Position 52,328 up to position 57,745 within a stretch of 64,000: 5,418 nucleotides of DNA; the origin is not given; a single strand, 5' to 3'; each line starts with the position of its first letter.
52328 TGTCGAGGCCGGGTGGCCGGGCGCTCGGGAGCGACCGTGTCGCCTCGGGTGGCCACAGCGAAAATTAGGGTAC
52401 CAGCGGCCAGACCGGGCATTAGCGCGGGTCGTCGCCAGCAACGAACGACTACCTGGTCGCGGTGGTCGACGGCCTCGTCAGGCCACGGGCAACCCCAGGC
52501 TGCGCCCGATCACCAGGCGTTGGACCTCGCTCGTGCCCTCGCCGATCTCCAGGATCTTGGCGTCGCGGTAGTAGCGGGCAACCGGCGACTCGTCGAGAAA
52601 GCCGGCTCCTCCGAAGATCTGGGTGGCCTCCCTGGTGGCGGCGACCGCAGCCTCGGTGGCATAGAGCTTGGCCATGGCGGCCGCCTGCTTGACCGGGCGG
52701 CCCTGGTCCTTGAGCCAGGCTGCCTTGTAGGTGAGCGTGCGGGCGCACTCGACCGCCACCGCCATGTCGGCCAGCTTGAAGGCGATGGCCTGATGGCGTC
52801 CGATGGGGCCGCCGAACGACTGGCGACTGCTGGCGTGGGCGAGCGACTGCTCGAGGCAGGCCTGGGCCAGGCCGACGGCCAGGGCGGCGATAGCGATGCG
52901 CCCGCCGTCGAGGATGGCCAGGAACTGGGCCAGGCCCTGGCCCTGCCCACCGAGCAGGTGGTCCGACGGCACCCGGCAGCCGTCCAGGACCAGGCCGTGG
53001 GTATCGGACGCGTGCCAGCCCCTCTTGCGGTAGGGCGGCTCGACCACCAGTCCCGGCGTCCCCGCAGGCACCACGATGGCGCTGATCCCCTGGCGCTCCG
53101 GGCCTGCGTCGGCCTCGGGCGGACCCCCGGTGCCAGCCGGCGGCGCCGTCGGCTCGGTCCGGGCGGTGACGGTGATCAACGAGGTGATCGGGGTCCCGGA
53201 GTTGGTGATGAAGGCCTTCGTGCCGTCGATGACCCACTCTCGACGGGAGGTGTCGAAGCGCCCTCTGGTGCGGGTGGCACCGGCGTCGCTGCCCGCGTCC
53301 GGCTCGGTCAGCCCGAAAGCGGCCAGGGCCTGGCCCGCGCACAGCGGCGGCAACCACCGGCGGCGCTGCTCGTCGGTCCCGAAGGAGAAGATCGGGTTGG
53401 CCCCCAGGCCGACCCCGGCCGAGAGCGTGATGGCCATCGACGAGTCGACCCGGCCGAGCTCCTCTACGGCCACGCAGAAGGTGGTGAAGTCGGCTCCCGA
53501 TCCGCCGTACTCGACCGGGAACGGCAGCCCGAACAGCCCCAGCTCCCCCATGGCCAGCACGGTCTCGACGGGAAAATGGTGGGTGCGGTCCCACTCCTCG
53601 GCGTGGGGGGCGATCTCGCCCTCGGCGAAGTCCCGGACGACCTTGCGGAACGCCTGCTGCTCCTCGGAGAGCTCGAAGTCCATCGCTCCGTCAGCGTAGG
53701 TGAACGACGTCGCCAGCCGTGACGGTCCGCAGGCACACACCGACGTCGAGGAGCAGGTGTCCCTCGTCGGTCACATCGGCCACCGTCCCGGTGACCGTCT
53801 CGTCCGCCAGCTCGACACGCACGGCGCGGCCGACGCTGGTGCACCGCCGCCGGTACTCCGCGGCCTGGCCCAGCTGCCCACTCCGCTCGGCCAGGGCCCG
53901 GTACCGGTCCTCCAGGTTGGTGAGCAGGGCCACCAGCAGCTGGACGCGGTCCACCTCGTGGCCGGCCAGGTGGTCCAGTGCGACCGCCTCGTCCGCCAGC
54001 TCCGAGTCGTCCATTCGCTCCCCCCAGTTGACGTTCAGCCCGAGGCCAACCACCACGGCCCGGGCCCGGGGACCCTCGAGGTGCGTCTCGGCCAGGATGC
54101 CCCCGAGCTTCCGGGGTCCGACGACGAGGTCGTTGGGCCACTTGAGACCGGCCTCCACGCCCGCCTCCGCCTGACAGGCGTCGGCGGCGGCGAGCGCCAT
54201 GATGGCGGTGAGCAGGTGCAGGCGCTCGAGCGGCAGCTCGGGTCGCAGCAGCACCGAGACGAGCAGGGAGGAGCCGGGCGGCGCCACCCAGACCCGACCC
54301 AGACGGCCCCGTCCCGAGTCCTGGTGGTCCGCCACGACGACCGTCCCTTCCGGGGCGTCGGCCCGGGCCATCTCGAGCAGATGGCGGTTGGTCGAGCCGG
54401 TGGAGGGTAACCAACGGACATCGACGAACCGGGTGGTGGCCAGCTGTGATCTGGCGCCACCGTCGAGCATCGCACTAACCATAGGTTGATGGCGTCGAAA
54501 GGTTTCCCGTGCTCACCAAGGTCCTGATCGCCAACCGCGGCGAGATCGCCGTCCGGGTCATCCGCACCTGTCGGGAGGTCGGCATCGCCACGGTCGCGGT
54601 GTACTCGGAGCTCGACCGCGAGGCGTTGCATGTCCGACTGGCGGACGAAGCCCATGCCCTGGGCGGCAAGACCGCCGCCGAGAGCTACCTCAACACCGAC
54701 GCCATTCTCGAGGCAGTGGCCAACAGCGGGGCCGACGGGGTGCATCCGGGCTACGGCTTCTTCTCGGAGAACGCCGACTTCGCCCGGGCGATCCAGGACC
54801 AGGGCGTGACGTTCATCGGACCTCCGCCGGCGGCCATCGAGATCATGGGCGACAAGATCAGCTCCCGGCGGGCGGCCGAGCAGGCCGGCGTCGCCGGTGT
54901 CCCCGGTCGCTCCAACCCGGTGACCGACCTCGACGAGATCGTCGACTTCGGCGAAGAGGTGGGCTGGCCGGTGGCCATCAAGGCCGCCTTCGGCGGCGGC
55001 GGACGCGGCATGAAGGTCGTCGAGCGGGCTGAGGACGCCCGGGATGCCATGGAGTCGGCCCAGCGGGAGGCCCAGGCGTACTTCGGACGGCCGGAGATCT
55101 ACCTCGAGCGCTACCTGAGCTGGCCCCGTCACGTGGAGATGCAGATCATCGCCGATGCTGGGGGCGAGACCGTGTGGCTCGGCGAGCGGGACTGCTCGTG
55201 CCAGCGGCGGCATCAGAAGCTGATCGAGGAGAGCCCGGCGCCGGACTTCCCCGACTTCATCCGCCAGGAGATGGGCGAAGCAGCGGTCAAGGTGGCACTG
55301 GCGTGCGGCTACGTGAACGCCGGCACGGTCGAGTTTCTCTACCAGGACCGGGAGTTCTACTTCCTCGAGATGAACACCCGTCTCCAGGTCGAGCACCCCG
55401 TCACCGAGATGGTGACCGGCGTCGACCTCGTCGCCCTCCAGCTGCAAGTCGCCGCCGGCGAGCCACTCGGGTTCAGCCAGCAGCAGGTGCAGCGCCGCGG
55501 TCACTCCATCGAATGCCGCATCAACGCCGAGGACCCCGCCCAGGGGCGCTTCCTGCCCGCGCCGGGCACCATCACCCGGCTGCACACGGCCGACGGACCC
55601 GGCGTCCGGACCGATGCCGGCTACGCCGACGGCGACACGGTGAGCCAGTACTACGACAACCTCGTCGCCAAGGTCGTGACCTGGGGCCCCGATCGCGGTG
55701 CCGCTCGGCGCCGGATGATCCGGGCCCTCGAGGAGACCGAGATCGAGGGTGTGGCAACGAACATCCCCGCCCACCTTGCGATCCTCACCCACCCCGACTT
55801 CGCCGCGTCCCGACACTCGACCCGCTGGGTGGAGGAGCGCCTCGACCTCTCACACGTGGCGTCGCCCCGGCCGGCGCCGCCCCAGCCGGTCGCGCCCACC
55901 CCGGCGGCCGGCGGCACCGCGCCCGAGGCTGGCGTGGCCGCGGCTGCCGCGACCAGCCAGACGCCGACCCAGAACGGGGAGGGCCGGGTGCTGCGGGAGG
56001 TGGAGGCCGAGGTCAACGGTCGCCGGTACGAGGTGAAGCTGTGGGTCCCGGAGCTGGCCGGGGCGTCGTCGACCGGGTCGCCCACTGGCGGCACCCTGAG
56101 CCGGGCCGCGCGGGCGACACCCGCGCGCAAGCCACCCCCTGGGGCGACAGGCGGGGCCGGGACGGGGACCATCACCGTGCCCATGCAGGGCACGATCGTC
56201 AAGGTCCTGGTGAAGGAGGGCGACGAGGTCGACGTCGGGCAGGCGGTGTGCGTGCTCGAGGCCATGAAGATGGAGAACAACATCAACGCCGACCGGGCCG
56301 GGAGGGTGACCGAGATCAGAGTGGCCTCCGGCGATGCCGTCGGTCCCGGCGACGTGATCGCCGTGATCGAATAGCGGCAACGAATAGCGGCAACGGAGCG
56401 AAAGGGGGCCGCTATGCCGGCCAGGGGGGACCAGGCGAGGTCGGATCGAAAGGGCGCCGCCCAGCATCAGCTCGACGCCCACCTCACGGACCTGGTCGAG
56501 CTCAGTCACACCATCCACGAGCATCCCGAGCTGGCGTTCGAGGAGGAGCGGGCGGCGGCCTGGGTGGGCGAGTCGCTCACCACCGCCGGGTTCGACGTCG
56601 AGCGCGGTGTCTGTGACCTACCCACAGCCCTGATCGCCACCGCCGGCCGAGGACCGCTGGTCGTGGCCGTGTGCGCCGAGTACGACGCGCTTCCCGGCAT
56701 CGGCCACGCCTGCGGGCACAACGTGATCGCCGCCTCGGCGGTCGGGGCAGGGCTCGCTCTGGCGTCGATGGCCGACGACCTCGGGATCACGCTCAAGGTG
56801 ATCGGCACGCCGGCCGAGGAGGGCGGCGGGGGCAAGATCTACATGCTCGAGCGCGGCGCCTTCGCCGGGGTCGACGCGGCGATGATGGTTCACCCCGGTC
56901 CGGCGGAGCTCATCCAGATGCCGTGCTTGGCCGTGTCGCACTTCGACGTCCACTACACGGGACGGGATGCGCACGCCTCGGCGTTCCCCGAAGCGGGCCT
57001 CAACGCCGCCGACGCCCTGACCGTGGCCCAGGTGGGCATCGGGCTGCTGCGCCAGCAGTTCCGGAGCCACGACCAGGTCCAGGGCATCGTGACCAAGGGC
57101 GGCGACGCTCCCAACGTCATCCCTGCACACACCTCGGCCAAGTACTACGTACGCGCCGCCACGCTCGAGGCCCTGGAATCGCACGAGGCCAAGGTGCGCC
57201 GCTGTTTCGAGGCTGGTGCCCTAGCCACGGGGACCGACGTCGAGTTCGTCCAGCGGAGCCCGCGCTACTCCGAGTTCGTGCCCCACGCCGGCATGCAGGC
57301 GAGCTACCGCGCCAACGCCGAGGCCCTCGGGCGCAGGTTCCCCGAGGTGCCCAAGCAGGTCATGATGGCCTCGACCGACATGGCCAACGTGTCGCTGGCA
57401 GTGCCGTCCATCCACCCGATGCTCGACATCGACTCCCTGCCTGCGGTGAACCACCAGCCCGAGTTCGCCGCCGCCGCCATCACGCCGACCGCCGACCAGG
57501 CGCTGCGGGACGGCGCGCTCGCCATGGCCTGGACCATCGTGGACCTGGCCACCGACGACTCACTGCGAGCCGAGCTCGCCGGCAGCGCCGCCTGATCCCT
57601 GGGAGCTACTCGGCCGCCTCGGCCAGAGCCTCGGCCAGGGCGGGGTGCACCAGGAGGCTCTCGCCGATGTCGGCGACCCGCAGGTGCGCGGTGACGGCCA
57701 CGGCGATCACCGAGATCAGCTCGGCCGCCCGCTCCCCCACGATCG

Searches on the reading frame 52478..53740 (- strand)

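Call 55: search_protein_families(library=pfam, proteins=[window:52478-53740:-])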
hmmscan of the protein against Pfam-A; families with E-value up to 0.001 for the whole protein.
window:52478-53740:- (420 aa): 5 families
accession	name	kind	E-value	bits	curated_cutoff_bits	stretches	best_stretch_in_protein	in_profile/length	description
PF00441.29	Acyl-CoA_dh_1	-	4.7e-51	173.3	22.4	1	267-415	1-149/150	Acyl-CoA dehydrogenase, C-terminal domain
PF02771.21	Acyl-CoA_dh_N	-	3.4e-42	143.8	22.9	1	25-137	1-113/113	Acyl-CoA dehydrogenase, N-terminal domain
PF08028.16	Acyl-CoA_dh_2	-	3.6e-20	73.1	22.7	1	283-399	2-128/134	Acyl-CoA dehydrogenase, C-terminal domain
PF02770.24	Acyl-CoA_dh_M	-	4.4e-17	62.5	33.3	1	141-255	1-97/97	Acyl-CoA dehydrogenase, middle domain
PF22924.1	ACOX_C_alpha1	-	0.0002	21.7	27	1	344-415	97-168/169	Acyl-CoA oxidase, C-alpha1 domain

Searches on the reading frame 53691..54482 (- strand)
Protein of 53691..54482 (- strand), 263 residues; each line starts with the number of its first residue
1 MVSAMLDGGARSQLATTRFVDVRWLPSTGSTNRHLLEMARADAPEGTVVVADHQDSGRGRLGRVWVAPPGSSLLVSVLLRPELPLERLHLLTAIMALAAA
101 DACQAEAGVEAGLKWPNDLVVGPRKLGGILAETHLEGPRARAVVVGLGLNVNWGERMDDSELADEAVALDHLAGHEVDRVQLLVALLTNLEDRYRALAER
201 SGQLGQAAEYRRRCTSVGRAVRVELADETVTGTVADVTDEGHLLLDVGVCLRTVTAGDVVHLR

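Call 55: search_protein_families(library=pfam, proteins=[window:53691-54482:-])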
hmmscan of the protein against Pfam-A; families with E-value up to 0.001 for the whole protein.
window:53691-54482:- (263 aa): 3 families
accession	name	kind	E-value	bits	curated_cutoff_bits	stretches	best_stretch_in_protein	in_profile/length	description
PF03099.24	BPL_LplA_LipB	-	1.7e-20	73.7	21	1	26-150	3-133/133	Biotin/lipoate A/B protein ligase family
PF02237.23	BPL_C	-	1.3e-08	35.1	21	1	218-261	3-47/48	Biotin protein ligase C terminal domain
PF16917.10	BPL_LplA_LipB_2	-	0.00057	19.9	27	1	61-186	30-158/183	Biotin/lipoate A/B protein ligase family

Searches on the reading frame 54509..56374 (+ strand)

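Call 55: search_protein_families(library=pfam, proteins=[window:54509-56374:+])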
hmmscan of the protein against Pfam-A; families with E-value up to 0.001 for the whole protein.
window:54509-56374:+ (621 aa): 6 families
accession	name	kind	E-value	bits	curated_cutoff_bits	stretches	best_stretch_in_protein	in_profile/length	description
PF02786.22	CPSase_L_D2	-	1.4e-71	240.9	19.8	1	115-320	1-208/211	Carbamoyl-phosphate synthase L chain, ATP binding domain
PF00289.28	Biotin_carb_N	-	8.1e-47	158.7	25.5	1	1-110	1-110/110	Biotin carboxylase, N-terminal domain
PF02785.25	Biotin_carb_C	-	6.3e-37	126.4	32.4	1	335-443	1-108/108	Biotin carboxylase C-terminal domain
PF00364.28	Biotin_lipoyl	-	1.7e-20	73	22.1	1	554-620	2-73/73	Biotin-requiring enzyme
PF13533.13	Biotin_lipoyl_2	-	2e-11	43.9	29.8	1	591-621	2-32/32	Biotin-lipoyl like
PF02222.28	ATP-grasp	-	6.1e-09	36.2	27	1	135-291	13-162/179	ATP-grasp domain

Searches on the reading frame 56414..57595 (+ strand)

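Call 56: search_protein_families(library=pfam, proteins=[window:56414-57595:+])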
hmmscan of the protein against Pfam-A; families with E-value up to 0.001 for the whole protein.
window:56414-57595:+ (393 aa): 2 families
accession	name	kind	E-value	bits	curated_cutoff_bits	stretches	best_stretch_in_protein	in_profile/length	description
PF01546.33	Peptidase_M20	-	2.1e-12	47.8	24.6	1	91-333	7-171/206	Peptidase family M20/M25/M40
PF07687.19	M20_dimer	-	2.7e-09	37.4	21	1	177-268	9-102/107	Peptidase dimerisation domain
